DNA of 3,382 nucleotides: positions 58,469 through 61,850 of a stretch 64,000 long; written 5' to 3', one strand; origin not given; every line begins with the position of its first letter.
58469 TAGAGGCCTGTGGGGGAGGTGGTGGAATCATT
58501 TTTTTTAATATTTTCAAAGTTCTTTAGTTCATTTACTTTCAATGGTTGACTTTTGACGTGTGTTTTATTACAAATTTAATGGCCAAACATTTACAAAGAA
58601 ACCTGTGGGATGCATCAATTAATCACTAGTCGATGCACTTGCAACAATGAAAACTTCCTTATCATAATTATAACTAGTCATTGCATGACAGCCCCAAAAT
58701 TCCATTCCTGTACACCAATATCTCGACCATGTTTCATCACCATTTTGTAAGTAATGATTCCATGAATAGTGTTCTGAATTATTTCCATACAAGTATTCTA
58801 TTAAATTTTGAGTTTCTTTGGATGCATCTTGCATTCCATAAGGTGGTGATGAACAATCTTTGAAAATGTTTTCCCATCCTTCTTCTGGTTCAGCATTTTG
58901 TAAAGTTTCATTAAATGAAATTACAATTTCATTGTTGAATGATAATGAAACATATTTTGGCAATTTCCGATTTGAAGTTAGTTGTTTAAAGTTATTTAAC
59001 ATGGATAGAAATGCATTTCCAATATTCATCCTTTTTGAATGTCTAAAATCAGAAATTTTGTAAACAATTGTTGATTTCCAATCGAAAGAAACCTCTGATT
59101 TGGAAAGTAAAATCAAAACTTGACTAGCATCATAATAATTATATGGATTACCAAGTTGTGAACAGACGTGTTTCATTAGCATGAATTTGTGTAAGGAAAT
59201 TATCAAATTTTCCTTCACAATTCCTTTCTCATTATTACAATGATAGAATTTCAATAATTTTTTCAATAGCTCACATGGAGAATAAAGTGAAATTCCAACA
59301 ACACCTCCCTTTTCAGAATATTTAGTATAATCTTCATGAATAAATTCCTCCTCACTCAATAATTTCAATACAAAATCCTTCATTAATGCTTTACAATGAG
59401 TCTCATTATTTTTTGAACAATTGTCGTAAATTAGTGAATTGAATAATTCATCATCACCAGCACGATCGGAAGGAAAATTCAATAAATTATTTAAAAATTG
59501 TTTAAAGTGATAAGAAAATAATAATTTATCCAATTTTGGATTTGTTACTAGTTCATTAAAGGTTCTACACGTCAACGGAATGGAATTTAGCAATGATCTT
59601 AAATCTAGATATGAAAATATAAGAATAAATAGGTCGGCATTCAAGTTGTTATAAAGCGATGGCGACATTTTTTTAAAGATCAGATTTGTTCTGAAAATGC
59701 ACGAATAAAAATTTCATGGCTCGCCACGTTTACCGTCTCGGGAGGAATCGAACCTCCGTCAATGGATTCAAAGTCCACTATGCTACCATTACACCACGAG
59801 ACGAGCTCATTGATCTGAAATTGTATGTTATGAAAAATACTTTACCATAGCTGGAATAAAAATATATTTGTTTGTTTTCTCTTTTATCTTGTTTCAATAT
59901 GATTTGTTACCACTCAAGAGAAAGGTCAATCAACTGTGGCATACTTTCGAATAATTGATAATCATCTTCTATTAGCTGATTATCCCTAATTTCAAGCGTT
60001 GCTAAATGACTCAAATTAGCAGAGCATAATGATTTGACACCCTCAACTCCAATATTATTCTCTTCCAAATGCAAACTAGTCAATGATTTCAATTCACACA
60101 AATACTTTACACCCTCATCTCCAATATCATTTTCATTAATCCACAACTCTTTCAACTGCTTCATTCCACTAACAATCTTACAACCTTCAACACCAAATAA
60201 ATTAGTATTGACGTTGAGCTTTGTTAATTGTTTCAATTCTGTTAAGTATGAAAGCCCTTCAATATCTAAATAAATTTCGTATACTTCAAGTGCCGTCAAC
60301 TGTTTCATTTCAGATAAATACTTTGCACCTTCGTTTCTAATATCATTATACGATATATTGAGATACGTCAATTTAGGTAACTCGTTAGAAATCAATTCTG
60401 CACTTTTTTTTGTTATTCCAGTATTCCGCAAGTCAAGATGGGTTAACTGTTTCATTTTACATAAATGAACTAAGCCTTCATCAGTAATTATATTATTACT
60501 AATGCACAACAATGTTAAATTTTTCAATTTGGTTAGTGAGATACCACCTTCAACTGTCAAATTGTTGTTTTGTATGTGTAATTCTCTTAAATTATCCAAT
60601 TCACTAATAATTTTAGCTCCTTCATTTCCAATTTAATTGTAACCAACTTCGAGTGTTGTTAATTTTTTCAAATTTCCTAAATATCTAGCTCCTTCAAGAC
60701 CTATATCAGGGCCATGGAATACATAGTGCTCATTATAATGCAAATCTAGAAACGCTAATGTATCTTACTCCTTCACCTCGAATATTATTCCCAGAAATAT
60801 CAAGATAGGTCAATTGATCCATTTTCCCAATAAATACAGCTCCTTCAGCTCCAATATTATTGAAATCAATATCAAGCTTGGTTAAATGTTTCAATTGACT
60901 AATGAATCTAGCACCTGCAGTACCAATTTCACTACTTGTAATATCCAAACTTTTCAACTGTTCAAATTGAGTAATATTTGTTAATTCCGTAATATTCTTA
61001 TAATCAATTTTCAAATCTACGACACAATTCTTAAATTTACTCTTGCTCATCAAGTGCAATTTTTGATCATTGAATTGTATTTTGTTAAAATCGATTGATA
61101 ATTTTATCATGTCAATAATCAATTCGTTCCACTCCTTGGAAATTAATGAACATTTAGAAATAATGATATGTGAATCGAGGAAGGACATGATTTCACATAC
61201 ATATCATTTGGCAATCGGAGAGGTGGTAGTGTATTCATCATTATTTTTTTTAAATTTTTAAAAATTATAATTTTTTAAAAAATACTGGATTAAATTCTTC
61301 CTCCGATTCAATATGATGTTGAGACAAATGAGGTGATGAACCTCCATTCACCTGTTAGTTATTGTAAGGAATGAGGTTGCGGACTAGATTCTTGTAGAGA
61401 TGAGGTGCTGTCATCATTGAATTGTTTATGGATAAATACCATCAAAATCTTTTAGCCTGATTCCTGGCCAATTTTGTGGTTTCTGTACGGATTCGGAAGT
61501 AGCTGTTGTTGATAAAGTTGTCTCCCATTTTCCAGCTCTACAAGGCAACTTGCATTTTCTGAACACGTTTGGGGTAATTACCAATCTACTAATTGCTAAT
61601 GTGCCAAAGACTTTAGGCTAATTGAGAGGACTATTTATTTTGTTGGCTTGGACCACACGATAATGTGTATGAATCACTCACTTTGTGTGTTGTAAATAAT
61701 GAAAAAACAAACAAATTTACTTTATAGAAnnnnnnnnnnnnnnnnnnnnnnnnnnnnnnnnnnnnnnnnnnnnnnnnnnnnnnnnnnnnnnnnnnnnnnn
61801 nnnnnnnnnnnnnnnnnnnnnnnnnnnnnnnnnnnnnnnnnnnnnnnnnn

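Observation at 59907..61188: Ribonuclease-inhibitor-type LRR gene with an in-frame TAA inside a perfect repeat unit plus a frame jump - pseudogene, error, or programmed recoding?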

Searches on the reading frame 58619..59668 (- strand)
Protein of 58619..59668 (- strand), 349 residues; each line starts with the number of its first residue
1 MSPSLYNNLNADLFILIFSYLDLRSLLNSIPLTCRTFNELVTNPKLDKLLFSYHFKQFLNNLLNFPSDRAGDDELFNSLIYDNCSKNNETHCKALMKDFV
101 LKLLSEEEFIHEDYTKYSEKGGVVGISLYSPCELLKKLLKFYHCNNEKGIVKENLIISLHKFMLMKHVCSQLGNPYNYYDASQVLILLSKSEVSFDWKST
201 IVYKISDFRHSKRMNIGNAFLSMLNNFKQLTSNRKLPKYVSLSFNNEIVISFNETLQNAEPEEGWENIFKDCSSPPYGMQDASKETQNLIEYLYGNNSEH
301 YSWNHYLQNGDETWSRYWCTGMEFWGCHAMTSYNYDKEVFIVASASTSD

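Call 8: search_protein_families(library=pfam, proteins=[window:58619-59668:-], max_evalue=0.01)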
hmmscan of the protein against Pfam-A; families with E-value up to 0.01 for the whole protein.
window:58619-59668:- (349 aa): 2 families
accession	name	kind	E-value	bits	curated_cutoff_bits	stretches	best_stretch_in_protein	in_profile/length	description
PF12937.12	F-box-like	-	4.3e-06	26.8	24.3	1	13-46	8-40/47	F-box-like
PF00646.38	F-box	-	5.2e-05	23.4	20.5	1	8-48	3-42/43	F-box domain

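Call 11: list_cluster_members(proteins=[window:58622-59668:-, window:22530-24272:-, window:1784-4708:-, window:6857-8509:+, window:31182-37454:+, window:43466-44953:+, window:60736-61188:-, window:51192-52574:+])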
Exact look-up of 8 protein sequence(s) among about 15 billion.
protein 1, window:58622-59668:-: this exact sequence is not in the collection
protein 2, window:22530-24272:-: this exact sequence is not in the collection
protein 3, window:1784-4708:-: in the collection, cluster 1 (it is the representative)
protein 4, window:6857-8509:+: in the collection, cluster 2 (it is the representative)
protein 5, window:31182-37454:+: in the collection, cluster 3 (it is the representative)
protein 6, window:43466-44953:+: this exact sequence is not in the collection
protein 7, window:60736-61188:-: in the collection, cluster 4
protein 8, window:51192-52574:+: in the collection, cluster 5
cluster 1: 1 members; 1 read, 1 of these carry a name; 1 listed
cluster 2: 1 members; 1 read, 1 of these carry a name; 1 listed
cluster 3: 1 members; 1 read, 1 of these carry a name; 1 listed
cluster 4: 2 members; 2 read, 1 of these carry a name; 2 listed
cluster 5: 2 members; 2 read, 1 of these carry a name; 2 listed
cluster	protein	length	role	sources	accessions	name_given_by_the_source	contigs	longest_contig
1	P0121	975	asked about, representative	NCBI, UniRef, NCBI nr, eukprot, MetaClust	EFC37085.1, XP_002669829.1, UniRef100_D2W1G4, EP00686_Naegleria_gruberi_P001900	predicted protein [Naegleria gruberi] | Predicted protein n=1 Tax=Naegleria gruberi TaxID=5762 RepID=D2W1G4_NAEGR | uncharacterized protein NAEGRDRAFT_53963 [Naegleria gruberi]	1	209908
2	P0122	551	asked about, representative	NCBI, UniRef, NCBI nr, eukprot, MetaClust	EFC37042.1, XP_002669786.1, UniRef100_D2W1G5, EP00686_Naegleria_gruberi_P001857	predicted protein [Naegleria gruberi] | Predicted protein n=1 Tax=Naegleria gruberi TaxID=5762 RepID=D2W1G5_NAEGR | uncharacterized protein NAEGRDRAFT_75209 [Naegleria gruberi]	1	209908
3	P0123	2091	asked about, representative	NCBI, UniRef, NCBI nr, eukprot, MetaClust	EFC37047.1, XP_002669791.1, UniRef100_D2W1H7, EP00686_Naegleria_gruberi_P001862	predicted protein [Naegleria gruberi] | Predicted protein n=1 Tax=Naegleria gruberi TaxID=5762 RepID=D2W1H7_NAEGR | uncharacterized protein NAEGRDRAFT_59845 [Naegleria gruberi]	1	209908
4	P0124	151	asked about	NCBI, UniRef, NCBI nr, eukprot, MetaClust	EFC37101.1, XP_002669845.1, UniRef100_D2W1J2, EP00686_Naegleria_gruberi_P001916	predicted protein [Naegleria gruberi] | Predicted protein n=1 Tax=Naegleria gruberi TaxID=5762 RepID=D2W1J2_NAEGR | uncharacterized protein NAEGRDRAFT_75240 [Naegleria gruberi]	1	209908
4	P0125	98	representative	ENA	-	-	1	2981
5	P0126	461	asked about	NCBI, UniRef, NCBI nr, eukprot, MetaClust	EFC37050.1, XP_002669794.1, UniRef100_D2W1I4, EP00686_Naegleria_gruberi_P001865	N-acetylglucosaminylaminotransferase [Naegleria gruberi] | N-acetylglucosaminylaminotransferase n=1 Tax=Naegleria gruberi TaxID=5762 ... | XP_002669794.1 N-acetylglucosaminylaminotransferase [Naegleria gruberi strain NEG-M]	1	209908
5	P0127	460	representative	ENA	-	-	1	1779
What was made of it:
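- Closest known: Unitary. Different: Part of it is annotated as a protein-coding gene (call 11).
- The 151-aa fragment is XP_002669845.1 (call 11).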

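Call 13: find_encoding_contigs(protein=P0125, flank=5000)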
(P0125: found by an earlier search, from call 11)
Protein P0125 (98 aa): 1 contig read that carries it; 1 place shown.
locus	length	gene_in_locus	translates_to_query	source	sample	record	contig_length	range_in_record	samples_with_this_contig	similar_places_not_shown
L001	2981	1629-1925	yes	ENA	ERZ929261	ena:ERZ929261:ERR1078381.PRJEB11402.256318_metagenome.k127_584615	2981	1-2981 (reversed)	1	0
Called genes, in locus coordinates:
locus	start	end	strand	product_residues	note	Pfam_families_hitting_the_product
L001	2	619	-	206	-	?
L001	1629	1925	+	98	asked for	PF13516:LRR_6 (faint)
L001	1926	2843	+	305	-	-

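Call 34: find_encoding_contigs(protein=P0127, flank=3000)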
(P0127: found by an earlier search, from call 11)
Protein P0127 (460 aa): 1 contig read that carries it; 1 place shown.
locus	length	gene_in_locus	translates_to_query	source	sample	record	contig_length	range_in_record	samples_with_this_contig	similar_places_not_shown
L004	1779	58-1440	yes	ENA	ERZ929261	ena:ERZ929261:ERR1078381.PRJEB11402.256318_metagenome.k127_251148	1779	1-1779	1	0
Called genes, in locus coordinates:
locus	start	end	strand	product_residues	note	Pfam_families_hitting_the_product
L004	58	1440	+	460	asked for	-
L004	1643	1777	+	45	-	?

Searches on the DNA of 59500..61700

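Call 35: search_rna_families(source=window, start=59500, end=61700, threshold=evalue, max_evalue=1)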
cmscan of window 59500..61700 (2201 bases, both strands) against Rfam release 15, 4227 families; matches with E-value up to 1: 1.
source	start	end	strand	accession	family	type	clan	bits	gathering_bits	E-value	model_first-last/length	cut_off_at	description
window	59733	59803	-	RF00005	tRNA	Gene; tRNA;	CL00001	68.8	29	2.3e-14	1-71/71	no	tRNA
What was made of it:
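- On Programmed recoding (read-through or ribosomal frameshift): An Rfam E-value scan of 59500-61700 finds only the tRNA (call 35).
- There is no Rfam recoding element (call 35).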

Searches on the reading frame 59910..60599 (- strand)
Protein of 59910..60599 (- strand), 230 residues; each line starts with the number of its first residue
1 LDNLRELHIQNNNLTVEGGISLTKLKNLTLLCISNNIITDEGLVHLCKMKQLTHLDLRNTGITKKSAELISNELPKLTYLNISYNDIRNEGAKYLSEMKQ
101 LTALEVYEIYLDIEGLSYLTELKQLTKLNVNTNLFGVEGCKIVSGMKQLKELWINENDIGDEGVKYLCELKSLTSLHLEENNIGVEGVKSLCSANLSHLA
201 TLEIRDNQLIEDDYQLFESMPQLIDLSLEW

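Call 20: list_cluster_members(proteins=[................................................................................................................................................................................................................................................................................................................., window:59910-60599:-, window:59910-60560:-, window:59910-60527:-, window:59910-60455:-, window:59910-60308:-, window:59910-60512:-, window:59910-60509:-, window:59910-60431:-])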
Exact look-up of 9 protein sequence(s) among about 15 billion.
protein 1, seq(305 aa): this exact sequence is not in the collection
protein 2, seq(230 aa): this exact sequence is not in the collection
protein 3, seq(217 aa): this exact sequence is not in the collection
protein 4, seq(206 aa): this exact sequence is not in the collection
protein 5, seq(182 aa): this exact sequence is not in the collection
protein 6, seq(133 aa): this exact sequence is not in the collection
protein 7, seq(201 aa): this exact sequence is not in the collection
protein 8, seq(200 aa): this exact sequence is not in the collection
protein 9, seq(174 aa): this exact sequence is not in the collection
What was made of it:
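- Tried and rejected: An exact look-up of nine possible products of the C-terminal ORF and of L001's downstream ORF found nothing in the collection (call 20).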

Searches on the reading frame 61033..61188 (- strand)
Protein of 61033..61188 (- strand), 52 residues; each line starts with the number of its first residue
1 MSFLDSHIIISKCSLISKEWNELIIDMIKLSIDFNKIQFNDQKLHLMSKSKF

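Call 23: search_protein_families(library=pfam, proteins=[window:61033-61188:-], max_evalue=1)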
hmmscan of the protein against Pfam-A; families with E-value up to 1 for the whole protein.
seq(52 aa): 1 family
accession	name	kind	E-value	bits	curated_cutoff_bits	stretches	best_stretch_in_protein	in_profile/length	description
PF12937.12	F-box-like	-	0.077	13.2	24.3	1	2-26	14-37/47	F-box-like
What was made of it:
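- On F-box/LRR (FBXL-type) protein family: The annotated N-terminus alone scores 13.2 bits (call 23).
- The 151-aa product lacks the first half of the F-box: 13.2 bits, E=0.077, below the cut-off (call 23).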
